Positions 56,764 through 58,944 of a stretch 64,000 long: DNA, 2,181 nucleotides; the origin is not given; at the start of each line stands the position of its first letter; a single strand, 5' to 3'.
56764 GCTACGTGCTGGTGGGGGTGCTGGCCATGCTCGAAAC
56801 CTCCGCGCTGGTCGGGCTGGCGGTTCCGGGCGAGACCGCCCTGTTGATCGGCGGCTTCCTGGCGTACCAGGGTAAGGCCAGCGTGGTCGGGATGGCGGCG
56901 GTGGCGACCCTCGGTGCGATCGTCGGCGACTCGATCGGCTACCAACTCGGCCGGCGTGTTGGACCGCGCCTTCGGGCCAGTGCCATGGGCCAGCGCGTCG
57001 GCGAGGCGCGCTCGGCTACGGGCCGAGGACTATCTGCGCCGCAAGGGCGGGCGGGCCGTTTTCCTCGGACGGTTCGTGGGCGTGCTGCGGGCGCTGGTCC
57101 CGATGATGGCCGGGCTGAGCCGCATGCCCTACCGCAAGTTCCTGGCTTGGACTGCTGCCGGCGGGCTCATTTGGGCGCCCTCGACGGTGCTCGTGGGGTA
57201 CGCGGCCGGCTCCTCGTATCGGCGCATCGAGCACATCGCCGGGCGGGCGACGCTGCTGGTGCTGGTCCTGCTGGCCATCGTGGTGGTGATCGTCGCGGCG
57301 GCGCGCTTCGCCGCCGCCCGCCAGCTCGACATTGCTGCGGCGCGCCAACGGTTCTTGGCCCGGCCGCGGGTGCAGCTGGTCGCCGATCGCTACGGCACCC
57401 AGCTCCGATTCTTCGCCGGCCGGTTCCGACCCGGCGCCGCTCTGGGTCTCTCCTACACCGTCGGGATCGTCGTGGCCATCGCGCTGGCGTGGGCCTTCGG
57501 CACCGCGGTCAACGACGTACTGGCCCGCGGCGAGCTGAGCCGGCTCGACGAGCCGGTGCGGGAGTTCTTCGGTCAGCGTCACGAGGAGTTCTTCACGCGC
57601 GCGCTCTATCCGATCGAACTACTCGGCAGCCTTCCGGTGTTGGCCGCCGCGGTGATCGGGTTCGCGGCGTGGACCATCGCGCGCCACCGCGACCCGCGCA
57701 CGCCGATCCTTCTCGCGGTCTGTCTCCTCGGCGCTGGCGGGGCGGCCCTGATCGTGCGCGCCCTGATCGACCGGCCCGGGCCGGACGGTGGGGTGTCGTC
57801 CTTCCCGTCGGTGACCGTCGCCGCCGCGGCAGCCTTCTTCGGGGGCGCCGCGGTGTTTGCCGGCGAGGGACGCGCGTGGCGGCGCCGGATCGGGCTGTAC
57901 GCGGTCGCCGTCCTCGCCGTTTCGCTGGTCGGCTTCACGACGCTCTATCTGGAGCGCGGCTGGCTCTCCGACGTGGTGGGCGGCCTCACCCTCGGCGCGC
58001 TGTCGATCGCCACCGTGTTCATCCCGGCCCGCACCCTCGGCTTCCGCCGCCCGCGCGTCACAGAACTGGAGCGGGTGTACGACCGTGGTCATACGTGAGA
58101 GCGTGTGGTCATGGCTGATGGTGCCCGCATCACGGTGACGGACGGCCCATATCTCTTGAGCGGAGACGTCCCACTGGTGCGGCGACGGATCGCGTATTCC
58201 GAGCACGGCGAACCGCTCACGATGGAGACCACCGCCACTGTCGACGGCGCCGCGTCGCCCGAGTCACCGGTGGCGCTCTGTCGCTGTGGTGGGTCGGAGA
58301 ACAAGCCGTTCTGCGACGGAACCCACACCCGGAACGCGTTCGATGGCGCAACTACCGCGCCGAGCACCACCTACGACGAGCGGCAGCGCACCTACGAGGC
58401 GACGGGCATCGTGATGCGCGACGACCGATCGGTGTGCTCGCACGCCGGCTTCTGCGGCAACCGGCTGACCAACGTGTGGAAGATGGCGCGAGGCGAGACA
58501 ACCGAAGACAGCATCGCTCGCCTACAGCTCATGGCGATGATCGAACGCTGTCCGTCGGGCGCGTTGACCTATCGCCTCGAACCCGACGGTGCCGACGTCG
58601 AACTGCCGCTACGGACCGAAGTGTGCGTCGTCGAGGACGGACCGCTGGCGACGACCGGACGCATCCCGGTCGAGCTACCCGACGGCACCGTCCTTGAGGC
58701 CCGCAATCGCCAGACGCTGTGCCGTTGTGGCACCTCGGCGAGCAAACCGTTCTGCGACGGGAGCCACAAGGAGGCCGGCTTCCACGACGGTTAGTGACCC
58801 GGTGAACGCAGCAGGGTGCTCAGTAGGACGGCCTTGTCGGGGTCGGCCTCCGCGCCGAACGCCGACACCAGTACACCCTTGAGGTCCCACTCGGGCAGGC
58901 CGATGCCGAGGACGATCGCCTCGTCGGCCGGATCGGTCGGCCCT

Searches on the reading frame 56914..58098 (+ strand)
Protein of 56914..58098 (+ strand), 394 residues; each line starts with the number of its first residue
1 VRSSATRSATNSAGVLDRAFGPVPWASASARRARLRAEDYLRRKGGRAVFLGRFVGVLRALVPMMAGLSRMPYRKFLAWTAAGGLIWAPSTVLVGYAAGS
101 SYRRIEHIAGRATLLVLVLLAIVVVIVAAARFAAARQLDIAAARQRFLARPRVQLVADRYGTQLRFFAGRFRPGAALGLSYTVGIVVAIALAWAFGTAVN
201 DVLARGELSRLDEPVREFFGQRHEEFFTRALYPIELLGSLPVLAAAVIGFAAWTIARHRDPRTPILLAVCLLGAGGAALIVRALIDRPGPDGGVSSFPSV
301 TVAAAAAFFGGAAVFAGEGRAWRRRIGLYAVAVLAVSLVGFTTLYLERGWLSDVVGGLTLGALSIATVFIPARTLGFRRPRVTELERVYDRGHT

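Call 35: search_protein_families(library=pfam, proteins=[window:56914-58098:+], max_evalue=0.01)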
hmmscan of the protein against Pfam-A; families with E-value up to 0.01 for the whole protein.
window:56914-58098:+ (394 aa): 2 families
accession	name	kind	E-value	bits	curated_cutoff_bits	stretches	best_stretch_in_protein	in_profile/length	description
PF09335.16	VTT_dom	-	2.2e-12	48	33.9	1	31-96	56-122/123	VTT domain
PF01569.27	PAP2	-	1.7e-06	28.3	27.2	1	295-369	49-122/130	PAP2 superfamily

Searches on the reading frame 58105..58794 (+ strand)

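Call 35: search_protein_families(library=pfam, proteins=[window:58105-58794:+], max_evalue=0.01)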
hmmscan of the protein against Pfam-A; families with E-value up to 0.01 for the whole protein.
window:58105-58794:+ (229 aa): 2 families
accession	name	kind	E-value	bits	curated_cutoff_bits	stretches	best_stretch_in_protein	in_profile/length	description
PF09360.15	zf-CDGSH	-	3.1e-34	117.4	29.5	2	13-74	1-47/48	Iron-binding zinc finger CDGSH type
PF06902.16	Fer4_19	-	1.8e-11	44.3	24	1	99-157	3-62/64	Divergent 4Fe-4S mono-cluster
